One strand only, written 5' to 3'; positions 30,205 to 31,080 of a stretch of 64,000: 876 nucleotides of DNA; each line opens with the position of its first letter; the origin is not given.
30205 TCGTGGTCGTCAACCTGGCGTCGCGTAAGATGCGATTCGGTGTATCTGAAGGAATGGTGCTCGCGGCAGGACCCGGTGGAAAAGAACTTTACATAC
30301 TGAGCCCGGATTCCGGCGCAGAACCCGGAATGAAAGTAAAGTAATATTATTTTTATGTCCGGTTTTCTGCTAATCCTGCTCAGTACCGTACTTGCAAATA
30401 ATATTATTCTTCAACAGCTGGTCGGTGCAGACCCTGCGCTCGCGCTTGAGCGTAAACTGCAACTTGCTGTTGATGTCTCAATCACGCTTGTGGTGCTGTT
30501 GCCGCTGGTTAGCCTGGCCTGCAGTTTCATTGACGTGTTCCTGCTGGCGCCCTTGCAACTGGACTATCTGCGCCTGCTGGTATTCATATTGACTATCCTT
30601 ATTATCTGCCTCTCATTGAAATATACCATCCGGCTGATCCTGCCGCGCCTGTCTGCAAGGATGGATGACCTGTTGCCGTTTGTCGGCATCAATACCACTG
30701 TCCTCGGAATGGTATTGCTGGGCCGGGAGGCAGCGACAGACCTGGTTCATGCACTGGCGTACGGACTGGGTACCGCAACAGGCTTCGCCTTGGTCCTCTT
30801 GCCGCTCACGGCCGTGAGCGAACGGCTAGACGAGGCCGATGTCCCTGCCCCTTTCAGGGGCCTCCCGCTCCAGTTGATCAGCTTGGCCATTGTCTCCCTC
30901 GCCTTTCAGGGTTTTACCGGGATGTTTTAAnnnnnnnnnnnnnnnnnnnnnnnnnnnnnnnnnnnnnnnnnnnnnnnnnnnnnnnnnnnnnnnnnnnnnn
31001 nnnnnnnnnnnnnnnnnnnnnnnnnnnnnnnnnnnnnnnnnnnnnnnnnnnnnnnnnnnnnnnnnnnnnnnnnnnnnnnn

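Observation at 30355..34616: Rnf operon with a cysteine-less RnfA and no rnfE.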

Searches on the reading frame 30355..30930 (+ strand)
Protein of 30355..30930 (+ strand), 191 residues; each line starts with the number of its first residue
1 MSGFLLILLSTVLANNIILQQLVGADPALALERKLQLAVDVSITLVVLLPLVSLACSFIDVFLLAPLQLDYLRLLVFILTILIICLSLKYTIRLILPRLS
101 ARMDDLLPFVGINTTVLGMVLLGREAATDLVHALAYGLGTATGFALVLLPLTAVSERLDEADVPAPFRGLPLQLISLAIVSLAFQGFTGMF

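Call 3: search_protein_families(library=pfam, proteins=[window:30355-30930:+])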
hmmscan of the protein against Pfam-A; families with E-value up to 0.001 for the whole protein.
window:30355-30930:+ (191 aa): 1 family
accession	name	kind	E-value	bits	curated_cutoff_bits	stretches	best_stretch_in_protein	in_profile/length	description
PF02508.19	Rnf-Nqr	-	1.3e-25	90.8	23.8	1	5-190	2-173/174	Rnf-Nqr subunit, membrane protein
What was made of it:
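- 30355..30930 (+): rnfA* : an RnfA-type six-helix membrane subunit that lacks both [2Fe-2S] cysteine ligands. PF02508: 90.8 bits (call 3).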

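Call 4: search_protein_families(library=ncbifam, proteins=[window:30355-30930:+])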
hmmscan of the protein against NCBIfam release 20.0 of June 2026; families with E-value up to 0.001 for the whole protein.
window:30355-30930:+ (191 aa): 9 families
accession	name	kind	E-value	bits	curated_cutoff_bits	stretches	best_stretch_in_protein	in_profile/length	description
NF003481.0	PRK05151.1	equivalog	1.1e-38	133.3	240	1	1-190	1-190/193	electron transport complex subunit RsxA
TIGR01943.1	rnfA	subfamily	1.1e-36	127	229.3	1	4-190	3-189/190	RnfABCDGE type electron transport complex subunit A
NF041835.1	rnfA_Methano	equivalog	2.2e-25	90.2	300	1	5-187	7-189/195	Rnf electron transport complex subunit RnfA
TIGR01940.1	nqrE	equivalog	5.2e-18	66.1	247.55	1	4-190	3-199/200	NADH:ubiquinone reductase (Na(+)-transporting) subunit E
NF002200.0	PRK01061.1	equivalog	2.4e-14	53.5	351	1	5-190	12-209/250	Na(+)-translocating NADH-quinone reductase subunit E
NF009108.0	PRK12456.1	equivalog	1.3e-11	45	398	1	4-190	5-197/199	Na(+)-translocating NADH-quinone reductase subunit E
NF006777.0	PRK09292.1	equivalog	6.3e-05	22.8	235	1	7-158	10-155/209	NADH:ubiquinone reductase (Na(+)-transporting) subunit D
NF041839.1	rnfE_Methano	equivalog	9.6e-05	22.3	350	1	12-163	10-155/203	Rnf electron transport complex subunit RnfE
TIGR01939.1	nqrD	equivalog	0.00021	21.2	244.85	1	7-158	9-154/207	NADH:ubiquinone reductase (Na(+)-transporting) subunit D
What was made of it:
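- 30355..30930 (+): NF003481 RsxA: 133 against 240 (call 4).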

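Call 5: find_homologous_proteins(query=window:30355-30930:+, max_evalue=0.00001)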
Query window:30355-30930:+ (191 aa): 63 proteins with E <= 0.00001 among 2726 candidates.
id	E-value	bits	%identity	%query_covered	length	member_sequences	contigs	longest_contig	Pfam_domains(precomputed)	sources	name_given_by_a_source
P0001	2.4e-106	371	100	100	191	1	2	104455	PF02508.20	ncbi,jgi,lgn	-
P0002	2.4e-80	287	75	100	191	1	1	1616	PF02508.20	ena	-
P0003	7.3e-61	223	62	100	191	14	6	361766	PF02508.20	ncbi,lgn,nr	ncbi:MAG: hypothetical protein GWO08_12500 [Gammaproteobacteria bacterium]|nr:hypothetical protein [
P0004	1.4e-53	200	54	99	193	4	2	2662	PF02508.20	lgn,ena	-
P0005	2.7e-52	195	53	99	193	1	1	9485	PF02508.20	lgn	-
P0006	9.6e-52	194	51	99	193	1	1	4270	PF02508.20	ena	-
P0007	1.8e-51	193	50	99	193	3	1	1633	PF02508.20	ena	-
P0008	2.1e-51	193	52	99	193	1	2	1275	PF02508.20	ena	-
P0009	4.0e-51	192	50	99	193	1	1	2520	PF02508.20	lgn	-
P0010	2.2e-50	189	51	99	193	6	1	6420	PF02508.20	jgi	-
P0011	2.6e-50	189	55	99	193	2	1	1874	PF02508.20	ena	-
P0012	3.2e-50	189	52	99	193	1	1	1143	PF02508.20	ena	-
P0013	3.5e-50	189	51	99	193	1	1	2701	PF02508.20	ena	-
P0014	3.6e-50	189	53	99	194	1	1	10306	PF02508.20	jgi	-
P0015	4.0e-50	188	53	100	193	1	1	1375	PF02508.20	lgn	-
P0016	4.3e-50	188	53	99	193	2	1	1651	PF02508.20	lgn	-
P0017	4.7e-50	188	52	99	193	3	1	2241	PF02508.20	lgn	-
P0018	7.3e-50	188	52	99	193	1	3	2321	PF02508.20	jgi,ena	-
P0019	7.5e-50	187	54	99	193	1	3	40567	PF02508.20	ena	-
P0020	1.4e-49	187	52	99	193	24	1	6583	PF02508.20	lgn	-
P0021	1.7e-49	186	53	99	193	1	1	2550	PF02508.20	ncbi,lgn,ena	-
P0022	2.5e-49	186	51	99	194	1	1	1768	PF02508.20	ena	-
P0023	5.7e-49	185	52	99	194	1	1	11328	PF02508.20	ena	-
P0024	9.0e-49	184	51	99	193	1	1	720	PF02508.20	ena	-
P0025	1.3e-48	183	51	99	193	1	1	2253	PF02508.20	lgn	-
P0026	1.5e-48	183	49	99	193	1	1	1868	PF02508.20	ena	-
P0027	1.5e-48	183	49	99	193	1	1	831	PF02508.20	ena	-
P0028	6.9e-48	181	49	99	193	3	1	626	PF02508.20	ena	-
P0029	8.7e-48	181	51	99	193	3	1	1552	PF02508.20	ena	-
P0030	2.5e-47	179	47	100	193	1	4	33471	PF02508.20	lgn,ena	-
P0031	3.2e-47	179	49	99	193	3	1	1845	PF02508.20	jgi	-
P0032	3.5e-47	179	49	99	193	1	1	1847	PF02508.20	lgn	-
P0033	5.6e-47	178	52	98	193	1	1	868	PF02508.20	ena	-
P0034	7.4e-47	178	52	99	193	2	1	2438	PF02508.20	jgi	jgi:electron transport complex protein RnfA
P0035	3.9e-46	175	51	99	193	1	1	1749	PF02508.20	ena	-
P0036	7.2e-46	175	51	99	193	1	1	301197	PF02508.20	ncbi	-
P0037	3.6e-45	172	48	99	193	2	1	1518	PF02508.20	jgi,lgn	jgi:electron transport complex protein RnfA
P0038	1.6e-44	170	46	99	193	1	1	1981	PF02508.20,PF18910.6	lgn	-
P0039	2.2e-44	170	46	100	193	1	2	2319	PF02508.20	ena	-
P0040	1.3e-43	167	50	99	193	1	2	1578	PF02508.20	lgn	-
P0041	2.2e-43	166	45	100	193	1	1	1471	PF02508.20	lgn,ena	-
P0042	2.8e-43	166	45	100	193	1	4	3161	PF02508.20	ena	-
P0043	4.5e-42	162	45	100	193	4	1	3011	PF02508.20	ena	-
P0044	2.4e-41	160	45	93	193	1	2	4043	PF02508.20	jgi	jgi:Na+-translocating ferredoxin:NAD+ oxidoreductase subunit A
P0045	9.4e-38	148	43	99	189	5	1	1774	PF02508.20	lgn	-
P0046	1.0e-36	145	45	100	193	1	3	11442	PF02508.20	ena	-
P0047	9.3e-34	135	44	99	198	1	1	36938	PF02508.20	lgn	-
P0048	2.0e-32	131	43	99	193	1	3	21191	PF02508.20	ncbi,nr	ncbi:MAG: electron transport complex subunit RsxA [Gammaproteobacteria bacterium]|nr:electron transp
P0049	4.6e-32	130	42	99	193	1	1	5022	PF02508.20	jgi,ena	-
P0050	4.9e-32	129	42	99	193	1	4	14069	PF02508.20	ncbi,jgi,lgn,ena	-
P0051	8.7e-32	129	41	99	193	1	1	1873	PF02508.20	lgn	-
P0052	1.4e-31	128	42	99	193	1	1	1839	PF02508.20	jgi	-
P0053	1.6e-31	128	41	99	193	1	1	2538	PF02508.20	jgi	jgi:electron transport complex protein RnfA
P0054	9.5e-25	106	45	65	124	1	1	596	PF02508.20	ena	-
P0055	3.5e-23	101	35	99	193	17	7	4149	PF02508.20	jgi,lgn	jgi:electron transport complex protein RnfA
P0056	6.6e-22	97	37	99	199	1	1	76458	PF02508.20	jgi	-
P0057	3.2e-20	91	34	97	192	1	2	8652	PF02508.20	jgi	jgi:Na+-translocating ferredoxin:NAD+ oxidoreductase subunit A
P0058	6.5e-19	87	38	99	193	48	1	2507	PF02508.20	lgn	-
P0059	6.8e-19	87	30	97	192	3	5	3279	PF02508.20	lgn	-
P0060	2.6e-14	72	45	41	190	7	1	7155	PF02508.20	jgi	jgi:Na+-translocating ferredoxin:NAD+ oxidoreductase subunit A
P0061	5.0e-14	71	34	75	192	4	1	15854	PF02508.20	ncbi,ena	-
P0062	7.3e-11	61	32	92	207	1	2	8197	PF02508.20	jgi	jgi:electron transport complex protein RnfA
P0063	5.3e-7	48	33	76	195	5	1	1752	PF02508.20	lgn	-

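Call 7: find_encoding_contigs(protein=P0001, flank=10000, max_places=4)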
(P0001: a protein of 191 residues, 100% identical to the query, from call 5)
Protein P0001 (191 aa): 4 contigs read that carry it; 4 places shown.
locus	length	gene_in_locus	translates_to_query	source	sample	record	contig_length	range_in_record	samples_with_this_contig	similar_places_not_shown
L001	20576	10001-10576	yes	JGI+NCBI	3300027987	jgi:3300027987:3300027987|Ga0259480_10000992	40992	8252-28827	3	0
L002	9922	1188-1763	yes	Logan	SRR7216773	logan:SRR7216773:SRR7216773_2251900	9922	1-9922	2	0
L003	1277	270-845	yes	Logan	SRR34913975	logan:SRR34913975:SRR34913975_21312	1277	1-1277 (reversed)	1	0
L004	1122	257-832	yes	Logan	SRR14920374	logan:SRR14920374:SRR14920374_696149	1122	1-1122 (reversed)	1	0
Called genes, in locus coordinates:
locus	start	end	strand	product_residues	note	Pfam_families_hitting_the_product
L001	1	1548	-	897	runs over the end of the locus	PF12705:PDDEXK_1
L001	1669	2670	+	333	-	PF10017:Methyltransf_33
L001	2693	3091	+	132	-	PF01641:SelR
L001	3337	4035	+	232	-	PF00990:GGDEF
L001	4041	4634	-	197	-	PF03923:Lipoprotein_16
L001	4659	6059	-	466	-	PF13241:NAD_binding_7, PF14824:Sirohm_synth_M, PF10414:CysG_dimeriser, PF00590:TP_methylase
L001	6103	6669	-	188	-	PF22769:DCD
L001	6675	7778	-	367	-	PF01883:FeS_assembly_P, PF00142:Fer4_NifH (faint), PF09140:MipZ, PF10609:ParA, PF13614:AAA_31, PF01656:CbiA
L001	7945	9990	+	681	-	PF00133:tRNA-synt_1, PF01921:tRNA-synt_1f (faint), PF09334:tRNA-synt_1g, PF01406:tRNA-synt_1e (weak), PF19303:Anticodon_3 (weak), PF01588:tRNA_bind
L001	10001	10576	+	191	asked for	PF02508:Rnf-Nqr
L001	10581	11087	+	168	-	PF04060:FeS, PF00037:Fer4 (weak), PF12837:Fer4_6 (weak), PF13237:Fer4_10, PF14697:Fer4_21, PF12838:Fer4_7 (weak), PF13187:Fer4_9 (weak), PF00037:Fer4 (weak), +1 more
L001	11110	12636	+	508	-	PF13375:RnfC_N, PF01512:Complex1_51K, PF10531:SLBB (weak), PF12838:Fer4_7, PF13183:Fer4_8 (weak), PF13187:Fer4_9 (weak), PF13237:Fer4_10, PF13534:Fer4_17 (weak), +1 more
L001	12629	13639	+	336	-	PF03116:NQR2_RnfD_RnfE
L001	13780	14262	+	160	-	PF04205:FMN_bind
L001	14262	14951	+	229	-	PF04340:DUF484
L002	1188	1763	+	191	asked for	PF02508:Rnf-Nqr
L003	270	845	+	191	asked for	PF02508:Rnf-Nqr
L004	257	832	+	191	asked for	PF02508:Rnf-Nqr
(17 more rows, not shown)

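Call 8: find_encoding_contigs(protein=P0003, flank=10000, max_places=4)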
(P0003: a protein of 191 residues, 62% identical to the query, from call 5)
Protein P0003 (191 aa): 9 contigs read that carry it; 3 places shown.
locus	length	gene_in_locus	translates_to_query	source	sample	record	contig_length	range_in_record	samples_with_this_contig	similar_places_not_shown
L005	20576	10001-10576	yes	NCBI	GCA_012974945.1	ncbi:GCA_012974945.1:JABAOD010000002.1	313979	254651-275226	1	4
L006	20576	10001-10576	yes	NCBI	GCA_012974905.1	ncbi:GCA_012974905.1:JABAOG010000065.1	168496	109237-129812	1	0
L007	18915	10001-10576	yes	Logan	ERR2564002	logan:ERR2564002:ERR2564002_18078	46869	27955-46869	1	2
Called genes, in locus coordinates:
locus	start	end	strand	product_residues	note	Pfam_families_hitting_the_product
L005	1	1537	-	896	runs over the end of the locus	PF12705:PDDEXK_1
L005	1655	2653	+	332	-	PF10017:Methyltransf_33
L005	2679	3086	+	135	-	PF01641:SelR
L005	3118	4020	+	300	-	PF00990:GGDEF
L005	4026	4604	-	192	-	PF03923:Lipoprotein_16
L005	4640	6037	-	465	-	PF13241:NAD_binding_7, PF14824:Sirohm_synth_M, PF10414:CysG_dimeriser, PF00590:TP_methylase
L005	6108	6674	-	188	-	PF22769:DCD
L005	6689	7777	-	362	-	PF00142:Fer4_NifH (faint), PF01656:CbiA, PF09140:MipZ, PF10609:ParA, PF13614:AAA_31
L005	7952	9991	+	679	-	PF00133:tRNA-synt_1, PF01921:tRNA-synt_1f (faint), PF09334:tRNA-synt_1g, PF19303:Anticodon_3 (faint), PF01406:tRNA-synt_1e (weak), PF01588:tRNA_bind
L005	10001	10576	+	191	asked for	PF02508:Rnf-Nqr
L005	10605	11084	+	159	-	PF13187:Fer4_9 (faint), PF04060:FeS, PF25160:LdpA_Fe-S-bd (faint), PF00037:Fer4 (weak), PF12837:Fer4_6 (weak), PF13237:Fer4_10, PF14697:Fer4_21, PF12838:Fer4_7 (weak)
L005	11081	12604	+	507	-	PF13375:RnfC_N, PF01512:Complex1_51K, PF00037:Fer4 (faint), PF12838:Fer4_7, PF13183:Fer4_8 (weak), PF13187:Fer4_9 (weak), PF13237:Fer4_10 (weak)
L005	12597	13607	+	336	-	PF03116:NQR2_RnfD_RnfE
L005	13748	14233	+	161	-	PF04205:FMN_bind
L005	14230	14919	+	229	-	PF04340:DUF484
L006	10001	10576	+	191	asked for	PF02508:Rnf-Nqr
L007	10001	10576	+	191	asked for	PF02508:Rnf-Nqr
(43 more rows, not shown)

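Call 9: find_encoding_contigs(protein=P0036, flank=10000, max_places=2)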
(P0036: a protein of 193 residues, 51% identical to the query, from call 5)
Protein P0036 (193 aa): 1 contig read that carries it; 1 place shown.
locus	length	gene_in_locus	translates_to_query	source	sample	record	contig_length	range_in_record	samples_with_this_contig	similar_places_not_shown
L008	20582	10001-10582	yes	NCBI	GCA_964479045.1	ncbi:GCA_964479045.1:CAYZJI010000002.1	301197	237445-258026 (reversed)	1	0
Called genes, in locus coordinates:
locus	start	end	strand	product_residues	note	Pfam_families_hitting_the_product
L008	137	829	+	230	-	PF00561:Abhydrolase_1 (weak), PF06821:Ser_hydrolase, PF12697:Abhydrolase_6 (faint)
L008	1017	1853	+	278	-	PF00528:BPD_transp_1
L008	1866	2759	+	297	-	PF00528:BPD_transp_1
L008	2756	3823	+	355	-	PF02463:SMC_N (weak), PF00005:ABC_tran, PF13304:AAA_21 (faint), PF17850:CysA_C_terminal, PF08402:TOBE_2 (weak), PF12857:TOBE_3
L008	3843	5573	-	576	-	PF00916:Sulfate_transp, PF01740:STAS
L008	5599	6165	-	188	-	PF22769:DCD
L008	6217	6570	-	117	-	PF05635:23S_rRNA_IVP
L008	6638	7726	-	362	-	PF01883:FeS_assembly_P, PF00142:Fer4_NifH (weak), PF01656:CbiA, PF09140:MipZ, PF10609:ParA, PF13614:AAA_31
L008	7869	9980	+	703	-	PF00133:tRNA-synt_1, PF01921:tRNA-synt_1f (faint), PF09334:tRNA-synt_1g, PF01406:tRNA-synt_1e (weak), PF01588:tRNA_bind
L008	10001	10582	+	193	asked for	PF02508:Rnf-Nqr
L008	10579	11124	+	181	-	PF04060:FeS, PF12797:Fer4_2 (faint), PF00037:Fer4 (weak), PF13237:Fer4_10, PF14697:Fer4_21, PF12838:Fer4_7 (weak), PF13187:Fer4_9 (weak)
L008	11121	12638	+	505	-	PF13375:RnfC_N, PF01512:Complex1_51K, PF10531:SLBB, PF00037:Fer4 (faint), PF13183:Fer4_8 (weak), PF13237:Fer4_10 (weak), PF12838:Fer4_7, PF13534:Fer4_17 (weak), +1 more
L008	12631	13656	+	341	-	PF03116:NQR2_RnfD_RnfE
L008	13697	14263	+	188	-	PF04205:FMN_bind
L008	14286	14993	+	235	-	PF04340:DUF484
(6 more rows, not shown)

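Call 10: find_encoding_contigs(protein=P0019, flank=10000, max_places=2)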
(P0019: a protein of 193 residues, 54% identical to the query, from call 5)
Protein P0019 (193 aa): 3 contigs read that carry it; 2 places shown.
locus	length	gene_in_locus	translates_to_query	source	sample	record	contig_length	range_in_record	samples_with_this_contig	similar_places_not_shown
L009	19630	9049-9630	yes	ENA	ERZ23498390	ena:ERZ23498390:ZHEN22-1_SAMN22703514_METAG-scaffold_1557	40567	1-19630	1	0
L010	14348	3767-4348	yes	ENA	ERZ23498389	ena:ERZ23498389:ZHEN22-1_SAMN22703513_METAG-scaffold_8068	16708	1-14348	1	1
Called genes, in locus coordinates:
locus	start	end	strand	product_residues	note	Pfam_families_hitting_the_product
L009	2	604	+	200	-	?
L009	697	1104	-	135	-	-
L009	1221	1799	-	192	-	PF03923:Lipoprotein_16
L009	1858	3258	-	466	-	PF13241:NAD_binding_7, PF14824:Sirohm_synth_M, PF10414:CysG_dimeriser, PF00590:TP_methylase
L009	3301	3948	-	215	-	PF01740:STAS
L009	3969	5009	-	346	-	PF00916:Sulfate_transp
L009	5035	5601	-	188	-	PF22769:DCD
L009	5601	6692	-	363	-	PF01883:FeS_assembly_P, PF00142:Fer4_NifH (faint), PF01656:CbiA, PF09140:MipZ, PF10609:ParA, PF13614:AAA_31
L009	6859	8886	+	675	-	PF00133:tRNA-synt_1 (weak), PF09334:tRNA-synt_1g, PF01406:tRNA-synt_1e (weak), PF08264:Anticodon_1 (weak), PF19303:Anticodon_3 (weak), PF01588:tRNA_bind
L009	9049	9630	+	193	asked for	PF02508:Rnf-Nqr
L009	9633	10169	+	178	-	PF04060:FeS, PF00037:Fer4 (weak), PF13237:Fer4_10, PF14697:Fer4_21, PF12838:Fer4_7 (weak), PF13187:Fer4_9 (weak)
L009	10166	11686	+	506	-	PF13375:RnfC_N, PF01512:Complex1_51K, PF10531:SLBB, PF12838:Fer4_7, PF13183:Fer4_8 (weak), PF13187:Fer4_9 (weak), PF13237:Fer4_10 (weak)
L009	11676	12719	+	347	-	PF03116:NQR2_RnfD_RnfE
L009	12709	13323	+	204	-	PF04205:FMN_bind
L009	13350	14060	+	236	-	PF04340:DUF484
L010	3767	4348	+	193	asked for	PF02508:Rnf-Nqr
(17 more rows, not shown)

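Call 11: find_encoding_contigs(protein=P0047, flank=10000, max_places=2)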
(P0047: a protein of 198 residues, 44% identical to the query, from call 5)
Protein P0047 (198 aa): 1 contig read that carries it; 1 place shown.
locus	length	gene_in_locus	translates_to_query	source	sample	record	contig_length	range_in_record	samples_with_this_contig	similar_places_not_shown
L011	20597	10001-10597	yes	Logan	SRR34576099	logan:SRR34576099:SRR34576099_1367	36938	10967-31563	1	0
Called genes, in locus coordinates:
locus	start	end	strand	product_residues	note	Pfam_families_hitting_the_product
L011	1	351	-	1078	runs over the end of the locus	PF05231:MASE1, PF03924:CHASE, PF00989:PAS (weak), PF08447:PAS_3, PF13188:PAS_8 (weak), PF13426:PAS_9, PF00990:GGDEF, PF00563:EAL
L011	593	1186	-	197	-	PF13511:DUF4124 (weak), PF13406:SLT_2 (faint), PF01464:SLT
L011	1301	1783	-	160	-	PF04608:PgpA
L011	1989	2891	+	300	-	PF01435:Peptidase_M48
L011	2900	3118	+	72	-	PF01519:DUF16 (weak), PF04102:SlyX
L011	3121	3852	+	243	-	PF13489:Methyltransf_23, PF08241:Methyltransf_11, PF08242:Methyltransf_12, PF13649:Methyltransf_25, PF13847:Methyltransf_31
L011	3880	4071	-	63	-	PF09791:Oxidored-like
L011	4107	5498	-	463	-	PF13241:NAD_binding_7, PF14824:Sirohm_synth_M, PF10414:CysG_dimeriser, PF00590:TP_methylase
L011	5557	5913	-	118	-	-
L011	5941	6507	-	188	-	PF22769:DCD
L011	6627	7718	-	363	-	PF01883:FeS_assembly_P, PF00142:Fer4_NifH (faint), PF01656:CbiA, PF09140:MipZ, PF10609:ParA, PF13614:AAA_31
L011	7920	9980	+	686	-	PF00133:tRNA-synt_1, PF01921:tRNA-synt_1f (faint), PF09334:tRNA-synt_1g, PF01406:tRNA-synt_1e (weak), PF19303:Anticodon_3, PF08264:Anticodon_1 (faint), PF01588:tRNA_bind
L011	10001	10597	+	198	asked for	PF02508:Rnf-Nqr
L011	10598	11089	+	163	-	PF04060:FeS, PF12838:Fer4_7 (faint), PF00037:Fer4 (weak), PF12837:Fer4_6 (weak), PF13237:Fer4_10, PF14697:Fer4_21, PF25160:LdpA_Fe-S-bd (weak)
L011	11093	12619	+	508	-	PF13375:RnfC_N, PF01512:Complex1_51K, PF13484:Fer4_16 (faint), PF12838:Fer4_7, PF13183:Fer4_8 (weak), PF13187:Fer4_9, PF13237:Fer4_10 (weak), PF13534:Fer4_17 (weak), +2 more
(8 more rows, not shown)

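Call 12: find_encoding_contigs(protein=P0048, flank=10000, max_places=2)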
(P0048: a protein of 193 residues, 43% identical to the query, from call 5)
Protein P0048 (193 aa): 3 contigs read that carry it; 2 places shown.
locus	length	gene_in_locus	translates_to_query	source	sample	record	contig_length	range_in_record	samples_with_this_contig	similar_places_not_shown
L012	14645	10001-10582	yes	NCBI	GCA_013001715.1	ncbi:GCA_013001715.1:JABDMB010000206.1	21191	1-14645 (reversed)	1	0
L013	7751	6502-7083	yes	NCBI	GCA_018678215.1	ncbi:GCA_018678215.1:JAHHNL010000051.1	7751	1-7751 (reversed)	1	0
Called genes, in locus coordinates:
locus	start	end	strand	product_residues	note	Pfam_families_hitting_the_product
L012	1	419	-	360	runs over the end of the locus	PF09839:DUF2066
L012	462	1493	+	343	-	PF00586:AIRS, PF02769:AIRS_C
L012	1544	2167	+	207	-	PF00551:Formyl_trans_N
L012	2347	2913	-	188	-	PF22769:DCD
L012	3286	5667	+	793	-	PF13513:HEAT_EZ (faint), PF25786:HEAT_GCN1_C (faint), PF02985:HEAT (faint), PF13646:HEAT_2, PF13646:HEAT_2, PF03130:HEAT_PBS (weak), PF00069:Pkinase, PF07714:PK_Tyr_Ser-Thr, +5 more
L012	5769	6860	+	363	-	PF00437:T2SSE, PF13191:AAA_16 (weak)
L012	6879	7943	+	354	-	PF00437:T2SSE, PF01935:DUF87 (faint)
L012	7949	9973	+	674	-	PF00133:tRNA-synt_1, PF01406:tRNA-synt_1e (faint), PF09334:tRNA-synt_1g, PF01588:tRNA_bind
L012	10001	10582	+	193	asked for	PF02508:Rnf-Nqr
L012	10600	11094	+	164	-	PF04060:FeS, PF12838:Fer4_7 (faint), PF00037:Fer4, PF12797:Fer4_2 (weak), PF12837:Fer4_6 (weak), PF13237:Fer4_10, PF14697:Fer4_21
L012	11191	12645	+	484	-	PF13375:RnfC_N, PF01512:Complex1_51K, PF10531:SLBB, PF13237:Fer4_10 (weak), PF12838:Fer4_7 (weak), PF13183:Fer4_8 (weak), PF13187:Fer4_9, PF13484:Fer4_16 (faint)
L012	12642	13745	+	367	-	PF03116:NQR2_RnfD_RnfE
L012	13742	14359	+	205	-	PF04205:FMN_bind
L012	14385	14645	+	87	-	PF02508:Rnf-Nqr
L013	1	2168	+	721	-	PF00514:Arm (faint), PF13513:HEAT_EZ (faint), PF01347:TPR_Vitellogenin (faint), PF01602:Adaptin_N (faint), PF13646:HEAT_2, PF03130:HEAT_PBS (weak), PF00069:Pkinase, PF07714:PK_Tyr_Ser-Thr, +4 more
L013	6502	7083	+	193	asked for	PF02508:Rnf-Nqr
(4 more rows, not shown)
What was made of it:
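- The closest canonical relative has metG-rnfABCDGE (call 12).
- Tried and rejected: Rejected because the dcd-mrp-metG-rnfA synteny is the same as in canonical relatives (calls 7-12).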
